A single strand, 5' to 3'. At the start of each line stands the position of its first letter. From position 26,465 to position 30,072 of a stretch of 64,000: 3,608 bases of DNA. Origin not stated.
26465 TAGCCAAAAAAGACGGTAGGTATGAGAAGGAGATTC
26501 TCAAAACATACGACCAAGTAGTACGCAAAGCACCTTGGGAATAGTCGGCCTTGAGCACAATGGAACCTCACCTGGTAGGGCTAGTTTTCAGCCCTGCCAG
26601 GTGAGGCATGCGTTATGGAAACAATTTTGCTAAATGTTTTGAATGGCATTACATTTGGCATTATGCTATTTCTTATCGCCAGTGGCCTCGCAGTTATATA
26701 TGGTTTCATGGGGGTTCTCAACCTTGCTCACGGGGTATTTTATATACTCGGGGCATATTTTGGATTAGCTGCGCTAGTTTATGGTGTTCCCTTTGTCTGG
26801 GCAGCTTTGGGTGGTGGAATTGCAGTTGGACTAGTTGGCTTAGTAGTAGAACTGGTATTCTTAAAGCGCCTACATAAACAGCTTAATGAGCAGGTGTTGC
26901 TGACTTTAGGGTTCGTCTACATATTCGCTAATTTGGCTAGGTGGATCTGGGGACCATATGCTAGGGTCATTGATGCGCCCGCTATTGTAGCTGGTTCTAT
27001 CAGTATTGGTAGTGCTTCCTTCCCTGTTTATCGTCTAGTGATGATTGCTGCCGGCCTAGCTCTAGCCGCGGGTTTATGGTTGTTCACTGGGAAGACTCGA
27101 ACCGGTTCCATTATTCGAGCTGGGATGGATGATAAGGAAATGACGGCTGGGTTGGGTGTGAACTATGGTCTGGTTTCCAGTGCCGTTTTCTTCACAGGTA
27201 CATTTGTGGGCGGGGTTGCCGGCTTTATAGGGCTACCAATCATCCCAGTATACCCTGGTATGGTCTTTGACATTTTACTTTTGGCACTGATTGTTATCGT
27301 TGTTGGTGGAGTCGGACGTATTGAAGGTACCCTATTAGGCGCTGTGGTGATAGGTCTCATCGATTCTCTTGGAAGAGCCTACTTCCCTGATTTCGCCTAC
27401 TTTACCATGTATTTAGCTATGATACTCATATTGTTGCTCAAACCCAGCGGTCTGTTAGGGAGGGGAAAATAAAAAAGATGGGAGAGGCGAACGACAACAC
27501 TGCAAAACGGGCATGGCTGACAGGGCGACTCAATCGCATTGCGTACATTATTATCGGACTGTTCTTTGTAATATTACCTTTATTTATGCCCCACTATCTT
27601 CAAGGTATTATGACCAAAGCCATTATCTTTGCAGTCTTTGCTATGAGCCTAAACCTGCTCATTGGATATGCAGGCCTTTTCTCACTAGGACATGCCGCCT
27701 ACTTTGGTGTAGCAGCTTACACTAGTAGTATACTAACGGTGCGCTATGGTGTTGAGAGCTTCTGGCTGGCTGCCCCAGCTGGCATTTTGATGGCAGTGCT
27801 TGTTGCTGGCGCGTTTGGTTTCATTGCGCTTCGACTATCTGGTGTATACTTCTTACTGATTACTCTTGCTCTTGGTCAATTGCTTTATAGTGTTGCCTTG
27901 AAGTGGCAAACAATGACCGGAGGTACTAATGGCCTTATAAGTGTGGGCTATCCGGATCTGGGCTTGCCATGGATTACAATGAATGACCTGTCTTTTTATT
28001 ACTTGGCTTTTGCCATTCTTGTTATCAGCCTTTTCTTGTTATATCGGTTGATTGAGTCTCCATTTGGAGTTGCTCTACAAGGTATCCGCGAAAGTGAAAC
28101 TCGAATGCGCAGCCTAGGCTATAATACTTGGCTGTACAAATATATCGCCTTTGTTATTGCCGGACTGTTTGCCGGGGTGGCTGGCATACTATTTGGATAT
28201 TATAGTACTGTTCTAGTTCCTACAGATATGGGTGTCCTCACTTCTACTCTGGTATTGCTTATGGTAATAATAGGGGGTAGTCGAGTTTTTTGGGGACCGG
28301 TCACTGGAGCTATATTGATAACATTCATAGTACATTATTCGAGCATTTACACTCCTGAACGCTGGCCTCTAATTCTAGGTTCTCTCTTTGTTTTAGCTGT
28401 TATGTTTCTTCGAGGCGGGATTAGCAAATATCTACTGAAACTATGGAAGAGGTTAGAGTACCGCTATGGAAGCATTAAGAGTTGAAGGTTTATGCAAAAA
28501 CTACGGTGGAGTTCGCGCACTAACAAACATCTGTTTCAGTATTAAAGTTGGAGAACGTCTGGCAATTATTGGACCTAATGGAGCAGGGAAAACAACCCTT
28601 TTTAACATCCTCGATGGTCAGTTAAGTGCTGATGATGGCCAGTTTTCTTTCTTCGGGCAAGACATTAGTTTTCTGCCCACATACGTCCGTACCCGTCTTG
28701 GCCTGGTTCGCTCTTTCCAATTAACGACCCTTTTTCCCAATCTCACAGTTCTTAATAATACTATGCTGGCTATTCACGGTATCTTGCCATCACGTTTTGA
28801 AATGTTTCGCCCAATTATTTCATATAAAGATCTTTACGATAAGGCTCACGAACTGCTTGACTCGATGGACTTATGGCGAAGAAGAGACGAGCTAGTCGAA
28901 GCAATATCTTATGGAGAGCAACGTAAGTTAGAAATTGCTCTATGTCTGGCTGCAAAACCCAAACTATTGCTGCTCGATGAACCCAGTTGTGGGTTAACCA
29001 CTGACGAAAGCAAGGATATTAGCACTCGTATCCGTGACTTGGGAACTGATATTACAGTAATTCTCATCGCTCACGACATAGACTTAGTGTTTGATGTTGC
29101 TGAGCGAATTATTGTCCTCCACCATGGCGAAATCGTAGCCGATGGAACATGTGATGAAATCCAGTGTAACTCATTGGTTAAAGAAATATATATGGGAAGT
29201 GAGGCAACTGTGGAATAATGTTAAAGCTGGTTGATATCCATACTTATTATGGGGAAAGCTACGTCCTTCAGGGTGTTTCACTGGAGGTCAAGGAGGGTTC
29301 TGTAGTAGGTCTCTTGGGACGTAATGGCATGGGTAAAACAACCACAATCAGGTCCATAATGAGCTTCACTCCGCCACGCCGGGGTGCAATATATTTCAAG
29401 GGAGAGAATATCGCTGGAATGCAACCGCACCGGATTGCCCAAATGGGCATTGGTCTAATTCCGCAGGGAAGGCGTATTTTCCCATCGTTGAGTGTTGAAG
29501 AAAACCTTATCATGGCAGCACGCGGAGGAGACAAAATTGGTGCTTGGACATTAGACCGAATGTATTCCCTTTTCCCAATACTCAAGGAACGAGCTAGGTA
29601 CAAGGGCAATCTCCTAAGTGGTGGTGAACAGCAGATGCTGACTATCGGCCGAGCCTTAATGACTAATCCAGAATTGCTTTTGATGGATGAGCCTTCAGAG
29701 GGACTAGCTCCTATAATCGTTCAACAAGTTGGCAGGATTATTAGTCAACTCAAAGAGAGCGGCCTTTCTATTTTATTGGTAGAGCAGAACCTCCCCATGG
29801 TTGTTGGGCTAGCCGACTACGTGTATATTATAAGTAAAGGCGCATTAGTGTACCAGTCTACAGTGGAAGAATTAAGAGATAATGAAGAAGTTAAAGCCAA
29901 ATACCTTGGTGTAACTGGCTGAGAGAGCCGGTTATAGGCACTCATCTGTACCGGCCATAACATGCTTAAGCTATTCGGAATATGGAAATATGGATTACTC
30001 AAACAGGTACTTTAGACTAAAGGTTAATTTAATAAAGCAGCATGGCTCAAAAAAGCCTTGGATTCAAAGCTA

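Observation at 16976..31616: IS-bounded, compositionally patchy accessory island encoding a CoA-dependent beta-keto-acid module I cannot assign to a pathway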

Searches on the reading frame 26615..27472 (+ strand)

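Call 3: search_protein_families(library=pfam, proteins=[window:26615-27472:+])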
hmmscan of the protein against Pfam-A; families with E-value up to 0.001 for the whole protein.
window:26615-27472:+ (285 aa): 1 family
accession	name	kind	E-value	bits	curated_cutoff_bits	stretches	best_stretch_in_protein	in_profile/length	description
PF02653.21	BPD_transp_2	-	1e-30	107.2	26.8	1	8-273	2-269/269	Branched-chain amino acid transport system / permease component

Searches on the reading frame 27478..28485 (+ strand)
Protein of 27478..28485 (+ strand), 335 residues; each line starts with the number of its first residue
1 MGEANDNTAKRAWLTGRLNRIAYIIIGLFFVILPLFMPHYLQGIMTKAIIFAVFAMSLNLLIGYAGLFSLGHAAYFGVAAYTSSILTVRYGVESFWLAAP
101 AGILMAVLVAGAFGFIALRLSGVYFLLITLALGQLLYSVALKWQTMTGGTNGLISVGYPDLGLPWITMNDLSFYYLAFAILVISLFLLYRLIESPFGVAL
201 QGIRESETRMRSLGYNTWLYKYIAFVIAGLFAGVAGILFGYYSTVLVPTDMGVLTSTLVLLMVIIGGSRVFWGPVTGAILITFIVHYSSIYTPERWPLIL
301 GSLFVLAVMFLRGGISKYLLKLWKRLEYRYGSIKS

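Call 3: search_protein_families(library=pfam, proteins=[window:27478-28485:+])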
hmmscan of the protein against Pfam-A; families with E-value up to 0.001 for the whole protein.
window:27478-28485:+ (335 aa): 1 family
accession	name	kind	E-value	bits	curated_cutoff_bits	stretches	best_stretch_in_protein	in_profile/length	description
PF02653.21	BPD_transp_2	-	2.1e-39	135.7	26.8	1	42-310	3-266/269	Branched-chain amino acid transport system / permease component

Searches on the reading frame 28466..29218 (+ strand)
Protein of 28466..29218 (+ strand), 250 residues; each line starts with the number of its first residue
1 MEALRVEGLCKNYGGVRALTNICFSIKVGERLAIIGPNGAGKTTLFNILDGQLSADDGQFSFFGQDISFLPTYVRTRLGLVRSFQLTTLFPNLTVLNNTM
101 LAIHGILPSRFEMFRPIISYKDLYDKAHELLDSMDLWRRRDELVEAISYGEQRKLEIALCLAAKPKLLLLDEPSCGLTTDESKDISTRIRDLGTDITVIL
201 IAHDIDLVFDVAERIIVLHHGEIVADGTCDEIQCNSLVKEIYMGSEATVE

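Call 4: search_protein_families(library=ncbifam, proteins=[window:28466-29218:+])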
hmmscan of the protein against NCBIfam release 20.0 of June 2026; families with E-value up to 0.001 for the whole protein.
window:28466-29218:+ (250 aa): 186 families (the best 25 are shown)
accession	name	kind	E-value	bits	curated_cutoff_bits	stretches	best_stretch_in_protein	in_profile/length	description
TIGR03411.1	urea_trans_UrtD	equivalog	2.3e-55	187.9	304.1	1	3-244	2-241/242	urea ABC transporter ATP-binding protein UrtD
NF008449.1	PRK11300.1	equivalog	8.7e-55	185.7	362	1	3-245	5-254/255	high-affinity branched-chain amino acid ABC transporter ATP-binding protein LivG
TIGR04406.1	LPS_export_lptB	equivalog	2.5e-45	154.6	240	1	4-246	2-236/239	LPS export ABC transporter ATP-binding protein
TIGR01188.1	drrA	subfamily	1.8e-41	142.4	312.45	1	11-233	1-212/302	daunorubicin resistance ABC transporter, ATP-binding protein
TIGR03864.1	PQQ_ABC_ATP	hypoth_equivalog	5.5e-41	140.5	302.25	1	3-238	1-225/236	ABC transporter, ATP-binding subunit, PQQ-dependent alcohol dehydrogenase system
NF008144.0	PRK10895.1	equivalog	2.2e-40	138.6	381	1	1-246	1-238/241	LPS export ABC transporter ATP-binding protein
TIGR03265.1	PhnT2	equivalog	8.6e-37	127.2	457.7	1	2-233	3-223/353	putative 2-aminoethylphosphonate ABC transporter ATP-binding protein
NF008442.0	PRK11288.1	equivalog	3.7e-35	121.2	689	1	3-240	7-239/504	L-arabinose ABC transporter ATP-binding protein AraG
NF008030.0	PRK10762.1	equivalog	4e-35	121.5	745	1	4-239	5-235/501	ribose ABC transporter ATP-binding protein RbsA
NF011967.0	PRK15439.1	equivalog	1.2e-34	119.6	586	2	140-242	397-500/510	autoinducer 2 ABC transporter ATP-binding protein LsrA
TIGR03410.1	urea_trans_UrtE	equivalog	2.2e-34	118.9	285.8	1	4-237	1-224/230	urea ABC transporter ATP-binding subunit UrtE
TIGR02315.1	ABC_phnC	equivalog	2.7e-34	118.7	266.1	1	4-242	2-242/243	phosphonate ABC transporter ATP-binding protein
NF041861.1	YtfR_transport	equivalog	4.1e-34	117.8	850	1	4-240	2-232/492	galactofuranose ABC transporter, ATP-binding protein YtfR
NF040905.2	GguA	equivalog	7e-34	117.1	810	1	4-239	2-235/500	multiple monosaccharide ABC transporter ATP-binding protein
NF010069.0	PRK13549.1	equivalog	1.4e-33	116.2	699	1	4-240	6-238/513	xylose ABC transporter ATP-binding protein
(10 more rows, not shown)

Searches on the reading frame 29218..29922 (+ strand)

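Call 4: search_protein_families(library=ncbifam, proteins=[window:29218-29922:+])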
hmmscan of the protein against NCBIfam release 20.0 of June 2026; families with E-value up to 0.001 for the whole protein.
window:29218-29922:+ (234 aa): 185 families (the best 25 are shown)
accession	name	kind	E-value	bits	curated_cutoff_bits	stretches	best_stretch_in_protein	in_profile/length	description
TIGR03410.1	urea_trans_UrtE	equivalog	1.1e-72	244.2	285.8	1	2-226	1-225/230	urea ABC transporter ATP-binding subunit UrtE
NF008626.0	PRK11614.1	equivalog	2.2e-59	200.8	441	1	1-231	5-236/237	high-affinity branched-chain amino acid ABC transporter ATP-binding protein LivF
TIGR04406.1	LPS_export_lptB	equivalog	3e-49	167.5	240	1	2-231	2-234/239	LPS export ABC transporter ATP-binding protein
NF008144.0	PRK10895.1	equivalog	1.2e-40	139.5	381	1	11-231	13-236/241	LPS export ABC transporter ATP-binding protein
TIGR01188.1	drrA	subfamily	3.8e-39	134.8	312.45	1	10-222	2-214/302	daunorubicin resistance ABC transporter, ATP-binding protein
NF008449.1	PRK11300.1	equivalog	7.3e-39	133.5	362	2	122-231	143-253/255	high-affinity branched-chain amino acid ABC transporter ATP-binding protein LivG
TIGR03411.1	urea_trans_UrtD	equivalog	1.5e-38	132.8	304.1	1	1-231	2-241/242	urea ABC transporter ATP-binding protein UrtD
TIGR00972.1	3a0107s01c2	equivalog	1.6e-34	119.4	343.2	1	2-223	2-234/248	phosphate ABC transporter ATP-binding protein PstB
NF011967.0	PRK15439.1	equivalog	1.1e-33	116.5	586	1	2-227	12-235/510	autoinducer 2 ABC transporter ATP-binding protein LsrA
TIGR03740.1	galliderm_ABC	subfamily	1.1e-32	113.6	309.75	1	3-225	2-217/223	lantibiotic protection ABC transporter ATP-binding subunit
NF010060.0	PRK13537.1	equivalog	1.9e-31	109.2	521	1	2-222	16-236/314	nodulation factor ABC transporter ATP-binding protein NodI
NF008030.0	PRK10762.1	equivalog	3.4e-31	108.5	745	2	131-219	394-482/501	ribose ABC transporter ATP-binding protein RbsA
NF047930.1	ABC_ATP_B6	equivalog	3.4e-30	105.1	670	1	18-227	19-231/510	putative B6 ABC transporter ATP-binding protein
TIGR02673.1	FtsE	equivalog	2.8e-29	102.3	264.85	1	2-205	2-210/214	cell division ATP-binding protein FtsE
TIGR02315.1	ABC_phnC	equivalog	4.5e-29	101.6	266.1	1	1-222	1-236/243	phosphonate ABC transporter ATP-binding protein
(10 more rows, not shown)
